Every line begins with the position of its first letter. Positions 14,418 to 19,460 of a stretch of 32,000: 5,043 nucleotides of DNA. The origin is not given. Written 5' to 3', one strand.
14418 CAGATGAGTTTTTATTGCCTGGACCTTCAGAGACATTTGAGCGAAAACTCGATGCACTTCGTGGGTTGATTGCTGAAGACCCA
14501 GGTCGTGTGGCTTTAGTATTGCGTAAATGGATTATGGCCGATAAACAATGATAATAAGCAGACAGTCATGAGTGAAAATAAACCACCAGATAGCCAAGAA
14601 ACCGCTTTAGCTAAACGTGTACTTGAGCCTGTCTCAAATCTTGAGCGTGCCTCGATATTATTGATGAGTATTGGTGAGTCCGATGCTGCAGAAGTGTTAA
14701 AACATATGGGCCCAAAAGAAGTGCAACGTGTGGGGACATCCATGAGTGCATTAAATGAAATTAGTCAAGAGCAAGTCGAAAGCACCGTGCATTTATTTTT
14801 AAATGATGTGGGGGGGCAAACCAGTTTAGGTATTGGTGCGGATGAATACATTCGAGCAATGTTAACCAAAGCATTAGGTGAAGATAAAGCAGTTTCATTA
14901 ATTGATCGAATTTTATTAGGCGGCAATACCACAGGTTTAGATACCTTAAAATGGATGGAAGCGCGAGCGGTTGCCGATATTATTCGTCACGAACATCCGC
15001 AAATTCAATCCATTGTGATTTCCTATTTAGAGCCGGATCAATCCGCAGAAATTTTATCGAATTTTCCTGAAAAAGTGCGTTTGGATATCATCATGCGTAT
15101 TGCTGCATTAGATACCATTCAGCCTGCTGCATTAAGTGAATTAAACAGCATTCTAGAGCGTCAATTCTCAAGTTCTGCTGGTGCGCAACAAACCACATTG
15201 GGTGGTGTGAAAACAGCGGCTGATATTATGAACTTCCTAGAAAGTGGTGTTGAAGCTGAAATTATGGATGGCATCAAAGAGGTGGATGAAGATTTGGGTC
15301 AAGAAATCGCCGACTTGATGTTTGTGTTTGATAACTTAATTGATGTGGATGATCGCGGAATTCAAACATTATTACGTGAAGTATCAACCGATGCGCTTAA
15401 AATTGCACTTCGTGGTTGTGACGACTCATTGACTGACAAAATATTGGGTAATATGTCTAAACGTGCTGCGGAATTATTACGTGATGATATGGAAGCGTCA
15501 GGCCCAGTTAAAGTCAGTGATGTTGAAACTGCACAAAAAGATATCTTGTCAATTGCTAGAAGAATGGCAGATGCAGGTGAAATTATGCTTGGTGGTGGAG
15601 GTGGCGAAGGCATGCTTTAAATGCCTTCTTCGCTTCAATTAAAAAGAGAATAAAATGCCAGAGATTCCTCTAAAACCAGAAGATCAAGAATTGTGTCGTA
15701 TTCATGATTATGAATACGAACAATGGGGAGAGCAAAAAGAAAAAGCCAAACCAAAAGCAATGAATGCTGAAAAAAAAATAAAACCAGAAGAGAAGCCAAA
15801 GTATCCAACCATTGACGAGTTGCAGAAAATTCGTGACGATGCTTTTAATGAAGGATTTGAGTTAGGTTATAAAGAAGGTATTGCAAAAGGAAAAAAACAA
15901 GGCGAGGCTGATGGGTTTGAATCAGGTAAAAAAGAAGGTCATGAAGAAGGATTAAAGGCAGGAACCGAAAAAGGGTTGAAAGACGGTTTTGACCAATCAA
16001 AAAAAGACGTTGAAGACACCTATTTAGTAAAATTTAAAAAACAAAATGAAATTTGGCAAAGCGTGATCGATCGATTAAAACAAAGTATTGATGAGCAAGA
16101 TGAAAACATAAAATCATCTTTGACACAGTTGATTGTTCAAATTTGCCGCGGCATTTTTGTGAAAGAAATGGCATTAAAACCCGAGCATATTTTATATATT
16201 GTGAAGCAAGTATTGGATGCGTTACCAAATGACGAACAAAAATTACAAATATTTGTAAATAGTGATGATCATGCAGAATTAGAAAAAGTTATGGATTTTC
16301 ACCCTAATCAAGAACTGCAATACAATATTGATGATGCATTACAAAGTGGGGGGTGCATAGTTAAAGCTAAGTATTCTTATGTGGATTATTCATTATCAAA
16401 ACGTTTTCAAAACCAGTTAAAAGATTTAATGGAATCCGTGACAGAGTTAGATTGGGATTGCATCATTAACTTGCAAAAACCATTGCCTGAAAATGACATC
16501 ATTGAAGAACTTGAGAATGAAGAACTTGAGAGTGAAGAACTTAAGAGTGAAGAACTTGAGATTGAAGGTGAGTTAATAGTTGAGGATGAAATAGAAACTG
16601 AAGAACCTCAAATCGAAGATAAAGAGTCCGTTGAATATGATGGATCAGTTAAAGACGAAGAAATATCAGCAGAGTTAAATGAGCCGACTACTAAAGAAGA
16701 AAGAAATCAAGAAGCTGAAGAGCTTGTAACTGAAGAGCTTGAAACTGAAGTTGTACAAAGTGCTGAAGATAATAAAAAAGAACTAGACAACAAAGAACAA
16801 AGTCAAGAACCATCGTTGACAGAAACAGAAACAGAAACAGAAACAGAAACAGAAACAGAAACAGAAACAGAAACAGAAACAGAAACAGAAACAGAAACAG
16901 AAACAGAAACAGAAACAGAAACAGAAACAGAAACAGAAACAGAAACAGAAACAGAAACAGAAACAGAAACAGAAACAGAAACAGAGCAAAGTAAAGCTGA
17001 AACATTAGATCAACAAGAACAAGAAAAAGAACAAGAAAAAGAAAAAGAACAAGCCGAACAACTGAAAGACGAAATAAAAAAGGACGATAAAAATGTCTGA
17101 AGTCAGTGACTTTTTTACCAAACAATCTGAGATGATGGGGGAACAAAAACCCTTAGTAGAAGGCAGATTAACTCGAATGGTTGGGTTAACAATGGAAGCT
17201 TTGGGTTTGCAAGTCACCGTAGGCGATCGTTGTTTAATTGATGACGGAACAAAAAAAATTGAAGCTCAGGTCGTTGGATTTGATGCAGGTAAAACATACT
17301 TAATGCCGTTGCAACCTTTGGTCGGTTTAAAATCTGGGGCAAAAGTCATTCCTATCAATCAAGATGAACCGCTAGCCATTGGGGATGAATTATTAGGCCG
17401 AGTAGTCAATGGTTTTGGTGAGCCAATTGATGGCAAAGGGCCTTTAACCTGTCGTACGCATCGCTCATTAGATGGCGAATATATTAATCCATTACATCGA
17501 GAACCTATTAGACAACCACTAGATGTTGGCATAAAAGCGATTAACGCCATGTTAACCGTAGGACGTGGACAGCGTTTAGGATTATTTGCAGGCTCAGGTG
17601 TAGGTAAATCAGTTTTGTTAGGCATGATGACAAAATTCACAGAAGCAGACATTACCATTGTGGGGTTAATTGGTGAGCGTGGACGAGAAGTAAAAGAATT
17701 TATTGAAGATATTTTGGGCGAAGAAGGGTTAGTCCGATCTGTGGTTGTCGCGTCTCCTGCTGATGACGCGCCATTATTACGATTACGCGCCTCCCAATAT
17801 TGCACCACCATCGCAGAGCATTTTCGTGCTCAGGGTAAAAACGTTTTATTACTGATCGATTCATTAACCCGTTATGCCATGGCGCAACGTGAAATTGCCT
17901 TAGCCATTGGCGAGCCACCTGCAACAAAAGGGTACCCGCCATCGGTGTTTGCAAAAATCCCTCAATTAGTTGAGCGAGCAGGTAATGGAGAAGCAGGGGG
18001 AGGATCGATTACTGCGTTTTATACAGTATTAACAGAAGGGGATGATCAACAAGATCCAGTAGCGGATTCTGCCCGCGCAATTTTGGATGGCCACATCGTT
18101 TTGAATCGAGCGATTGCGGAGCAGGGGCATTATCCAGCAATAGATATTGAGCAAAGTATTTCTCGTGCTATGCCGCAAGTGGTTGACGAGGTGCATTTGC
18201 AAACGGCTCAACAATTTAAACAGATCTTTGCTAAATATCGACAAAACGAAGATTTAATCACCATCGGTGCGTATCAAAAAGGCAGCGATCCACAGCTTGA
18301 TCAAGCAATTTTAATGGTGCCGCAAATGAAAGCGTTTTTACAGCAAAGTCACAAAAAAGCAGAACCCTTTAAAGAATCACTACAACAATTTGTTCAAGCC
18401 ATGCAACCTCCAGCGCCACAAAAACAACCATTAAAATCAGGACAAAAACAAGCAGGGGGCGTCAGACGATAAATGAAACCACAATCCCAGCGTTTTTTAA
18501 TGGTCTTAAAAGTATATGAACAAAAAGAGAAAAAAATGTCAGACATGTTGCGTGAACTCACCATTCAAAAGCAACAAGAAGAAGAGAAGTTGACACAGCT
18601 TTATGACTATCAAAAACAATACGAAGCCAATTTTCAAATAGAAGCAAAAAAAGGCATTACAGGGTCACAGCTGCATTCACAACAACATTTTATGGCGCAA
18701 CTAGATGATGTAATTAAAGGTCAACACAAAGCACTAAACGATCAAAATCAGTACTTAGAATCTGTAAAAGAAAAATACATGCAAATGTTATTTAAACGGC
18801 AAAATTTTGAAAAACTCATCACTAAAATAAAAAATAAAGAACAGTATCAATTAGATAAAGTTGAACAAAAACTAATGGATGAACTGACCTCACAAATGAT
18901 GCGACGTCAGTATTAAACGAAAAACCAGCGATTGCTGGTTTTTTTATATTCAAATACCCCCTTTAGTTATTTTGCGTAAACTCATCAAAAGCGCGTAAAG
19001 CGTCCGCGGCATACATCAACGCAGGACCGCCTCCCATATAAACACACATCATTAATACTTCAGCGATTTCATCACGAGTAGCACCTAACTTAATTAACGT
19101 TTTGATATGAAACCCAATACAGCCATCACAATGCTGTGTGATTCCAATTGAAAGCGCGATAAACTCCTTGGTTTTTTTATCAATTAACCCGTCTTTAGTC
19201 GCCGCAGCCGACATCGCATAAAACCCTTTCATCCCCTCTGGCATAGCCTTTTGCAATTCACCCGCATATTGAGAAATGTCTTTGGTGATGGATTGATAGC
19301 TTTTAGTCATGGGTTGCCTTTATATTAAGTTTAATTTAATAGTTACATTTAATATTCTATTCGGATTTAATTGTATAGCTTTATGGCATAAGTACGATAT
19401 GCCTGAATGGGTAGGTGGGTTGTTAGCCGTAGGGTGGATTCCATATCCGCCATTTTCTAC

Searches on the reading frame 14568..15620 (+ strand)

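Call 14: search_protein_families(library=pfam, proteins=[window:14568-15620:+], max_evalue=0.01)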
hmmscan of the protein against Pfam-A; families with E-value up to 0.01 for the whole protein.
window:14568-15620:+ (350 aa): 4 families
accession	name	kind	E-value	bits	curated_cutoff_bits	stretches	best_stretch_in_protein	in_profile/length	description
PF01706.21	FliG_C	-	6.4e-42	142.6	23.3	1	235-341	2-108/108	FliG C-terminal domain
PF14842.11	FliG_N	-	1.9e-36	125.3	25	2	23-122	3-102/104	FliG N-terminal domain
PF14841.11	FliG_M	-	8.2e-30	103.3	25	1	133-204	2-73/76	FliG middle domain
PF03448.22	MgtE_N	-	2.1e-06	28.6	25.9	0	125-177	32-84/102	MgtE intracellular N domain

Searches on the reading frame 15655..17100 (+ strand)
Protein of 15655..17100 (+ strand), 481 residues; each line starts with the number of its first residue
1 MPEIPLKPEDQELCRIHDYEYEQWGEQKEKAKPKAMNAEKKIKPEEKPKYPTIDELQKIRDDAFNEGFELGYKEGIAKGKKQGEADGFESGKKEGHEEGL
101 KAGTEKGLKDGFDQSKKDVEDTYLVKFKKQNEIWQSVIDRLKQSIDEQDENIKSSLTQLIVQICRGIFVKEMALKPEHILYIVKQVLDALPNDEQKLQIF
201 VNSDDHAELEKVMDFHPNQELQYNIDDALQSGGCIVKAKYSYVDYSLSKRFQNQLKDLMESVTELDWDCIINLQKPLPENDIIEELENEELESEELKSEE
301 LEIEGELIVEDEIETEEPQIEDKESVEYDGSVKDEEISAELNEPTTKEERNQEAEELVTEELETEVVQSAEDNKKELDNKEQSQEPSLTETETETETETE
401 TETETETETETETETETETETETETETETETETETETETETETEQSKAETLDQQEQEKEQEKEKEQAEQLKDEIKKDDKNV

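Call 14: search_protein_families(library=pfam, proteins=[window:15655-17100:+], max_evalue=0.01)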
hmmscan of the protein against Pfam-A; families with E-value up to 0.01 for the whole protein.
window:15655-17100:+ (481 aa): 2 families
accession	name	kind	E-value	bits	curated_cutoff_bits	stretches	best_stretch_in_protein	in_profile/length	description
PF02108.21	FliH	-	4.6e-23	82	24.1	1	135-253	8-127/128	Flagellar assembly protein FliH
PF09811.14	Yae1_N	-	7.9e-06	25.9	27.5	1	71-95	1-25/39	Essential protein Yae1, N terminal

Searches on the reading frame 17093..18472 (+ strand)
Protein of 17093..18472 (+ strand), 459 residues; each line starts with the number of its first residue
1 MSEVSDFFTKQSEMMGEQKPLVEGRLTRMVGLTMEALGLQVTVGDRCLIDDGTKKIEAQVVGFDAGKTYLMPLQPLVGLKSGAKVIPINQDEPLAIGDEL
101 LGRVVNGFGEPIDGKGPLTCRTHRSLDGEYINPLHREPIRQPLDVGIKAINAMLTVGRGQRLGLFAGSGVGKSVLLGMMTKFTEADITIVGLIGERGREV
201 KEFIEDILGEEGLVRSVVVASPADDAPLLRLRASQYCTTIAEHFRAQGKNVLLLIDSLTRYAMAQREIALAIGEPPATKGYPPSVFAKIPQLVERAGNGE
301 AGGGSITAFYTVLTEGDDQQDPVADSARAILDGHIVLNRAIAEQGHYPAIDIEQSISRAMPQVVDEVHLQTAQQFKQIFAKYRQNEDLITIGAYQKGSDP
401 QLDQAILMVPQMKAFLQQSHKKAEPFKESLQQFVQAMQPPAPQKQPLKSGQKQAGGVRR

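Call 14: search_protein_families(library=pfam, proteins=[window:17093-18472:+], max_evalue=0.01)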
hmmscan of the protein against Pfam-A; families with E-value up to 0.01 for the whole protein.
window:17093-18472:+ (459 aa): 3 families
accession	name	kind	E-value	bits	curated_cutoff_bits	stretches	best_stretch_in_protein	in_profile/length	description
PF00006.31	ATP-synt_ab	-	1.1e-86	290.3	29.5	1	146-357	1-213/213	ATP synthase alpha/beta family, nucleotide-binding domain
PF18269.6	T3SS_ATPase_C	-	1.3e-25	89.5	22.7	1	364-433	1-70/72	T3SS EscN ATPase C-terminal domain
PF00005.33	ABC_tran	-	0.00083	20.4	25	1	152-193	4-42/137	ABC transporter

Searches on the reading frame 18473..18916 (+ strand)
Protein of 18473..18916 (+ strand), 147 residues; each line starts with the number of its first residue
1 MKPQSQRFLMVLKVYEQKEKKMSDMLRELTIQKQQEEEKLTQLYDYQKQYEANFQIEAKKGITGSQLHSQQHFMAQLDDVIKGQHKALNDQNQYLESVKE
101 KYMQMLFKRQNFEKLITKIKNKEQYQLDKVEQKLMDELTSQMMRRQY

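Call 14: search_protein_families(library=pfam, proteins=[window:18473-18916:+], max_evalue=0.01)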
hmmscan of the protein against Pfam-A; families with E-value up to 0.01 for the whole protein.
window:18473-18916:+ (147 aa): 1 family
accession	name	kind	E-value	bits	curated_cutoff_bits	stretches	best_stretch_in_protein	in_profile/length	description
PF02050.21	FliJ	-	5e-19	69.2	28.4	1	24-141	5-121/123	Flagellar FliJ protein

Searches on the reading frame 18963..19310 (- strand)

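Call 14: search_protein_families(library=pfam, proteins=[window:18963-19310:-], max_evalue=0.01)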
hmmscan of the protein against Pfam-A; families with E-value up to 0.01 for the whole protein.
window:18963-19310:- (115 aa): 1 family
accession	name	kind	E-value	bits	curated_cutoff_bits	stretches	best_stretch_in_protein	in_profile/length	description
PF02627.25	CMD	-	6e-21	74.7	23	1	24-106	1-83/84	Carboxymuconolactone decarboxylase family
